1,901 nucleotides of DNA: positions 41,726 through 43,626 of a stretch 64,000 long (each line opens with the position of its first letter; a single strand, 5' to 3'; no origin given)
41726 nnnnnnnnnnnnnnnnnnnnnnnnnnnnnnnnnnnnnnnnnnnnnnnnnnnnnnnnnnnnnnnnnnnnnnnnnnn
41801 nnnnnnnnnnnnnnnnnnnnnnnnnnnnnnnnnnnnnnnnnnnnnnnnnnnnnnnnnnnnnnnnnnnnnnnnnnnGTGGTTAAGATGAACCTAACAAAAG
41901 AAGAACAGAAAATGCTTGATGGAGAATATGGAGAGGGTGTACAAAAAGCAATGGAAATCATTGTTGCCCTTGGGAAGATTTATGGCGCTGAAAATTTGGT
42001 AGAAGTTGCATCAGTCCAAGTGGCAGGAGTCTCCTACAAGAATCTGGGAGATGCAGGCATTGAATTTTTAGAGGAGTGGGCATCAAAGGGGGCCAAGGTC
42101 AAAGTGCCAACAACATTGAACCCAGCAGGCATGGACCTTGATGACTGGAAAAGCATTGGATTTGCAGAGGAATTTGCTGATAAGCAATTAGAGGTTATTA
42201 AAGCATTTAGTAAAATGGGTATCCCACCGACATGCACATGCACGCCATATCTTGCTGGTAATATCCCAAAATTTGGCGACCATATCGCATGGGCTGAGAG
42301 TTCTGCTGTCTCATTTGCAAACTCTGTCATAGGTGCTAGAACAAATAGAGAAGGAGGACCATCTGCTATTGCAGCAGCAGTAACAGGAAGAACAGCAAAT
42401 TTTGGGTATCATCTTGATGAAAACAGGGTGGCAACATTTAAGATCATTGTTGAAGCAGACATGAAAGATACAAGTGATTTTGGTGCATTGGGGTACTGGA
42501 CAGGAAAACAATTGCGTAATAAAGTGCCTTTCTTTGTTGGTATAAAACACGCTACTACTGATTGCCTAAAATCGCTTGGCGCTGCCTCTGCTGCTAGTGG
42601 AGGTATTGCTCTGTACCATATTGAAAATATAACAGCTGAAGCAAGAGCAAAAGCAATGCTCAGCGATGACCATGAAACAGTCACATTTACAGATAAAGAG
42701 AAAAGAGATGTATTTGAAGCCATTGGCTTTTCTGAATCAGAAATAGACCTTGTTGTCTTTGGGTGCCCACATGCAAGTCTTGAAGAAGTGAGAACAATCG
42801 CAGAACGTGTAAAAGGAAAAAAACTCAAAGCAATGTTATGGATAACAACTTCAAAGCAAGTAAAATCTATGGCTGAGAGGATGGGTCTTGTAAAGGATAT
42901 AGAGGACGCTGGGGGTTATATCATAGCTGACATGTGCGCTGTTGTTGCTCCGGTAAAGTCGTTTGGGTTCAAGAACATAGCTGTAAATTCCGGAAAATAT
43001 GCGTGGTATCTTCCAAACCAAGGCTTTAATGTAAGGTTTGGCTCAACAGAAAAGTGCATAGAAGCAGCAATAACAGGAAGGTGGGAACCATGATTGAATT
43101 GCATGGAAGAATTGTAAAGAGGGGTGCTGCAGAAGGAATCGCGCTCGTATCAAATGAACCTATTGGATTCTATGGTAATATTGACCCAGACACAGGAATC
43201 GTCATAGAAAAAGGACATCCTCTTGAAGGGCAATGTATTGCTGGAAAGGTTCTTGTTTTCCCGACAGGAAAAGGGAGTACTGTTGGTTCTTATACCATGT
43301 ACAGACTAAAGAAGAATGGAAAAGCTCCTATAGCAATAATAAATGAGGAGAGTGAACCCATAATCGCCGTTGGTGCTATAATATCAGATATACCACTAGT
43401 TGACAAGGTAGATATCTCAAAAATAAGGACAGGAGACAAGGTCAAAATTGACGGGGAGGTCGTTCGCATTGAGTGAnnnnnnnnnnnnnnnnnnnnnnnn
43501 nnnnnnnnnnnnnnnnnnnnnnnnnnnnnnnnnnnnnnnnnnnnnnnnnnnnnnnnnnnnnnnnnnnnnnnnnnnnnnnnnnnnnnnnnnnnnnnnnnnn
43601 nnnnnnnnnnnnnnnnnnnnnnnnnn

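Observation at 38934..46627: Archaeal-type mevalonate cluster with AcnX (phosphomevalonate dehydratase) and UbiX, interleaved with HAD and CYTH genes; no UbiD-like decarboxylase in the window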

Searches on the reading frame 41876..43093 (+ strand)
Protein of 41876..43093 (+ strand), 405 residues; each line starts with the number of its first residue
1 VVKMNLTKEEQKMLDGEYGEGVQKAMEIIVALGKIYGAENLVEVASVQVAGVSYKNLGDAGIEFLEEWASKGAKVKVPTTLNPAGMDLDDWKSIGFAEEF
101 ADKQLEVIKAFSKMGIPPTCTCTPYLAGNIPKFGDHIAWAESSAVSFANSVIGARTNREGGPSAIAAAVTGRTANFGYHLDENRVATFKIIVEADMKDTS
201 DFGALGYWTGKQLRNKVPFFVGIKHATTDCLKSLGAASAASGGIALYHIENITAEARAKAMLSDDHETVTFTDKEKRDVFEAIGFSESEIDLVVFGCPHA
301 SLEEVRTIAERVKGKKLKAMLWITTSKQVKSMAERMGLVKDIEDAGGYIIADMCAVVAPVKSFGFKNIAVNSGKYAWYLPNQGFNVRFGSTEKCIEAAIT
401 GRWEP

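Call 3: search_protein_families(library=pfam, proteins=[window:41876-43093:+], max_evalue=0.01)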
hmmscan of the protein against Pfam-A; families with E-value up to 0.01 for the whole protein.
window:41876-43093:+ (405 aa): 2 families
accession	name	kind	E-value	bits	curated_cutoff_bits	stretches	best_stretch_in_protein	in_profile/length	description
PF04412.18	AcnX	-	2.2e-160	534.2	31.5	1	4-396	1-400/400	Aconitase X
PF00330.25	Aconitase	-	0.00032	20.3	28.7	1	286-355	337-415/463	Aconitase family (aconitate hydratase)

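Call 4: search_protein_families(library=ncbifam, proteins=[window:41876-43093:+], max_evalue=0.01)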
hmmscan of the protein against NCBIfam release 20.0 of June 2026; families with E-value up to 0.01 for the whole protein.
window:41876-43093:+ (405 aa): 7 families
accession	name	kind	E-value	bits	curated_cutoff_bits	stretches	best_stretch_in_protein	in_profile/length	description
NF051439.1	C3LHypDHLhpIPSEAE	equivalog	7.3e-94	315.1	700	1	3-402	143-547/555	cis-3-hydroxy-L-proline dehydratase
NF001614.1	PRK00402.1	subfamily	0.00015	20.6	385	1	285-356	285-360/415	aconitase/3-isopropylmalate dehydratase large subunit family protein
NF004016.0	PRK05478.1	subfamily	0.00036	19.2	510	1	285-355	335-409/468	3-isopropylmalate dehydratase large subunit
NF005558.0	PRK07229.1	equivalog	0.00058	18.5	612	1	285-355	284-358/647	aconitate hydratase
NF009116.0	PRK12466.1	subfamily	0.0011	17.7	531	1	286-354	338-410/472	3-isopropylmalate dehydratase large subunit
TIGR00170.1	leuC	equivalog_domain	0.0071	15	560.25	1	287-355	336-409/466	3-isopropylmalate dehydratase large subunit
NF040615.1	HacA_Meth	equivalog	0.0077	15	550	0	284-356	288-364/419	homoaconitase large subunit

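Call 31: find_related_loci(query=A4, collection=genome_contigs, flank=10000)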
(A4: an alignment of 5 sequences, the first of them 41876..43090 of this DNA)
Query A4 (405 aa) in genome_contigs; peptide patterns used: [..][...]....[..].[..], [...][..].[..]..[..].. (x = any residue, [..] = any of these).
599 stretches matched a pattern (row limit reached: there are more); 557 encode a relative of the query (tblastn E <= 1e-3); the best 80 are kept; 80 distinct loci.
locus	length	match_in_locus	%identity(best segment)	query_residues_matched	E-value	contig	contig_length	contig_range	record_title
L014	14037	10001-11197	57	4-402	1e-151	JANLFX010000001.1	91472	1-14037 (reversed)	MAG: Anaerolineae bacterium isolate A05DMB24 NODE_1_length_91472_cov_9.720260, whole genome shotgun sequence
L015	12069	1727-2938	55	2-403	9e-149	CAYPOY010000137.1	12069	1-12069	MAG TPA_asm: uncultured Anaerolineales bacterium isolate SRP214966_co5_314 genome assembly, contig: NODE_4970_length_120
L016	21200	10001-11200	56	4-403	1e-148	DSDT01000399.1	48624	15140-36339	MAG TPA_asm: Chloroflexota bacterium isolate SpSt-1225 Ga0129302_1000159, whole genome shotgun sequence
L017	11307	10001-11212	55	2-403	2e-147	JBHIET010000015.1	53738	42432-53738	MAG: Anaerolineae bacterium isolate b2.sp2_bin.30 NODE_57_length_53738_cov_8.440139, whole genome shotgun sequence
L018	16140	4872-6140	53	4-405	1e-144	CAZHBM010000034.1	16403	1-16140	MAG TPA_asm: uncultured Anaerolineales bacterium isolate binchicken_co129_901 genome assembly, contig: NODE_10433_length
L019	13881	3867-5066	56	4-403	3e-144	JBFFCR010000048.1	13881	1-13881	MAG: Anaerolineae bacterium isolate Mix_mud12.2021.10.58 k141_617075_length_13881_cov_11.0842, whole genome shotgun sequ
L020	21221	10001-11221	55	3-403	5e-142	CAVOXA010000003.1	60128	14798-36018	MAG: uncultured Chloroflexia bacterium isolate MFD09964.bin.2.208 genome assembly, contig: contig_16360, whole genome sh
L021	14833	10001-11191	54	6-403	1e-141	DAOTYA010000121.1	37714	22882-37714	MAG TPA_asm: Anaerolineae bacterium isolate H23_299 k115_645726, whole genome shotgun sequence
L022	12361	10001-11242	52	4-403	8e-142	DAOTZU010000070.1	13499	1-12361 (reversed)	MAG TPA_asm: Anaerolineae bacterium isolate H6_558 k131_906861, whole genome shotgun sequence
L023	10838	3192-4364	56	4-396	3e-141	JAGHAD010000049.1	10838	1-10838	MAG: Thermoplasmata archaeon isolate AUK221 PB_MBMC_175_c_000000000079, whole genome shotgun sequence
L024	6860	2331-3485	55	4-381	2e-141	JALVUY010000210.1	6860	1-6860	MAG: Methanocaldococcaceae archaeon isolate M10_maxbin2_scaf2bin.148 M10_NODE_6908_length_6860_cov_1.888014, whole genom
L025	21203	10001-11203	55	2-402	2e-141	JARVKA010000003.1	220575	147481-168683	MAG: Nitrososphaeria archaeon isolate JZ1_bin.63 NODE_3_length_220575_cov_3.6903, whole genome shotgun sequence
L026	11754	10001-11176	53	4-397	4e-141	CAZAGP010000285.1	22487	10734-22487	MAG TPA_asm: uncultured Candidatus Bathyarchaeia archaeon isolate SRP140028_co1_409 genome assembly, contig: k141_872978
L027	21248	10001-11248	51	4-403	2e-140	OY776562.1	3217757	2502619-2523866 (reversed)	MAG: Anaerolineae bacterium isolate f6896fb1-f4fb-4b0c-86b4-943ec43acfa7 genome assembly, chromosome: 1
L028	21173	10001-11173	54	4-396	8e-140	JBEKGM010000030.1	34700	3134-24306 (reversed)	MAG: Candidatus Bathyarchaeia archaeon isolate SPRUCE 253 SPRUCE_253_30, whole genome shotgun sequence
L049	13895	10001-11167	54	3-395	2e-136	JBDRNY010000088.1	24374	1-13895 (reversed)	MAG: Candidatus Micrarchaeota archaeon isolate MEGAHIT-group-1.921 k141_13173359, whole genome shotgun sequence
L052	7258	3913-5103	52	3-405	4e-135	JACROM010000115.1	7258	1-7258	MAG: Candidatus Micrarchaeota archaeon isolate NC_groundwater_1961_Pr3_S-0.2um_52_3 scaffold_713743, whole genome shotgu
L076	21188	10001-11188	50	4-403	1e-130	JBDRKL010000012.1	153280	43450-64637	MAG: archaeon isolate MEGAHIT-group-1.702 k141_6940595, whole genome shotgun sequence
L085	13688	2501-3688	53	4-399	5e-130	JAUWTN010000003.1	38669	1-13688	MAG: Candidatus Aenigmatarchaeota archaeon isolate CSMAG_2581 CSMAG_2581_k127_5601437_length_38669_cov_103.6727, whole g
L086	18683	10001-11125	55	2-381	7e-130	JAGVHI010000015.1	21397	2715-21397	MAG: archaeon isolate DeMMO2_26 c_000000056139, whole genome shotgun sequence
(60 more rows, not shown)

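Call 49: search_protein_families(library=pfam, proteins=[L086:9132-9998:+, L076:8224-9027:+, L085:4155-4883:-, L085:1896-2477:-, L049:8995-9585:+, L049:11297-12307:+, L049:12370-12876:+, L086:12563-13081:+, L052:2469-3845:+], max_evalue=0.001)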
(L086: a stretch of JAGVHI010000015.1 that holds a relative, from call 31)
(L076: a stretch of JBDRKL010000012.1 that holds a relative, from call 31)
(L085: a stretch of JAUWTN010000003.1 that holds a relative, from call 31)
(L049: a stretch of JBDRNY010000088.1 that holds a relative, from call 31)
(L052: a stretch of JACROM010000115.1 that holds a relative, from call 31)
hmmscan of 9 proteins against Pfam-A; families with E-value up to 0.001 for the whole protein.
L086:9132-9998:+ (288 aa): 0 families

L076:8224-9027:+ (267 aa): 0 families

L085:4155-4883:- (242 aa): 2 families
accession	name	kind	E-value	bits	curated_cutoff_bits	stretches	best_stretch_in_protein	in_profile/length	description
PF12811.12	BaxI_1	-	8.8e-79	264.8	26.2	1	6-241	1-233/233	Bax inhibitor 1 like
PF01027.25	Bax1-I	-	2.1e-07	31.4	34.1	1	33-236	4-207/207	Inhibitor of apoptosis-promoting Bax1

L085:1896-2477:- (193 aa): 0 families

L049:8995-9585:+ (196 aa): 3 families
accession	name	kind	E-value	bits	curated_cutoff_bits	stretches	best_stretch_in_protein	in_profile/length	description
PF18765.7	Polbeta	-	4.9e-10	39.9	26.9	1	95-179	6-87/93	Polymerase beta, Nucleotidyltransferase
PF01909.29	NTP_transf_2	-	4.2e-07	30.7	21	1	96-169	8-83/93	Nucleotidyltransferase domain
PF12840.13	HTH_20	-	0.00071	19.9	27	0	8-58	3-51/51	Helix-turn-helix domain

L049:11297-12307:+ (336 aa): 1 family
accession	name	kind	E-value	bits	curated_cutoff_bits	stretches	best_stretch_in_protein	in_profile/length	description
PF01609.27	DDE_Tnp_1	-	4.3e-05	23.8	23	1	146-252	10-115/200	Transposase DDE domain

L049:12370-12876:+ (168 aa): 0 families

L086:12563-13081:+ (172 aa): 2 families
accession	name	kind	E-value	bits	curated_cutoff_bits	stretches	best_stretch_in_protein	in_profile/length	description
PF00578.27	AhpC-TSA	-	1e-39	135.8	26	1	6-133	1-123/124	AhpC/TSA family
PF08534.16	Redoxin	-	6.1e-18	65.5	26.6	1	5-142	1-139/148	Redoxin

L052:2469-3845:+ (458 aa): 4 families
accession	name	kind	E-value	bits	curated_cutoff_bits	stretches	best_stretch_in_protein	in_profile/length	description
PF13749.12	HATPase_c_4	-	6.8e-19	68.1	26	1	299-381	4-89/89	Putative ATP-dependent DNA helicase recG C-terminal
PF04326.19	SLFN_AlbA_2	-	9.3e-16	58.9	25.3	1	16-124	1-115/118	Schlafen, AlbA_2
PF08220.18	HTH_DeoR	-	3.4e-07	30.3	21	1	399-445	1-47/57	DeoR-like helix-turn-helix domain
PF08279.18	HTH_11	-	0.00079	19.7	25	0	399-441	1-45/55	HTH domain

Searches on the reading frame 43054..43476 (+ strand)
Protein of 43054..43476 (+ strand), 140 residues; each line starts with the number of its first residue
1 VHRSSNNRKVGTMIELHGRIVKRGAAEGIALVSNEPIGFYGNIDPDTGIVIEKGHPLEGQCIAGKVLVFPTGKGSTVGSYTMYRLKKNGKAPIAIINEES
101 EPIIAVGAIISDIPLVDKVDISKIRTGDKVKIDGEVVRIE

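Call 3: search_protein_families(library=pfam, proteins=[window:43054-43476:+], max_evalue=0.01)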
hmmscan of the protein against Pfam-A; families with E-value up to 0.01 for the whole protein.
window:43054-43476:+ (140 aa): 1 family
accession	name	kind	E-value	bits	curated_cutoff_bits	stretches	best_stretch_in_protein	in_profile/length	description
PF01989.23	AcnX_swivel_put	-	5.9e-36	122.6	27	1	37-116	1-80/80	Aconitase X swivel domain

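Call 4: search_protein_families(library=ncbifam, proteins=[window:43054-43476:+], max_evalue=0.01)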
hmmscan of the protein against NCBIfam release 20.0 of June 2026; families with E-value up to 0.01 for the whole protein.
window:43054-43476:+ (140 aa): 2 families
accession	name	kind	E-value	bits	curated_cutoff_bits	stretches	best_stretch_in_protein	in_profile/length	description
NF003046.0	PRK03955.1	equivalog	2.7e-54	182.6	163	1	14-138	2-126/132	DUF126 domain-containing protein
NF051439.1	C3LHypDHLhpIPSEAE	equivalog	1.4e-23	83.1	700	1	22-113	4-95/555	cis-3-hydroxy-L-proline dehydratase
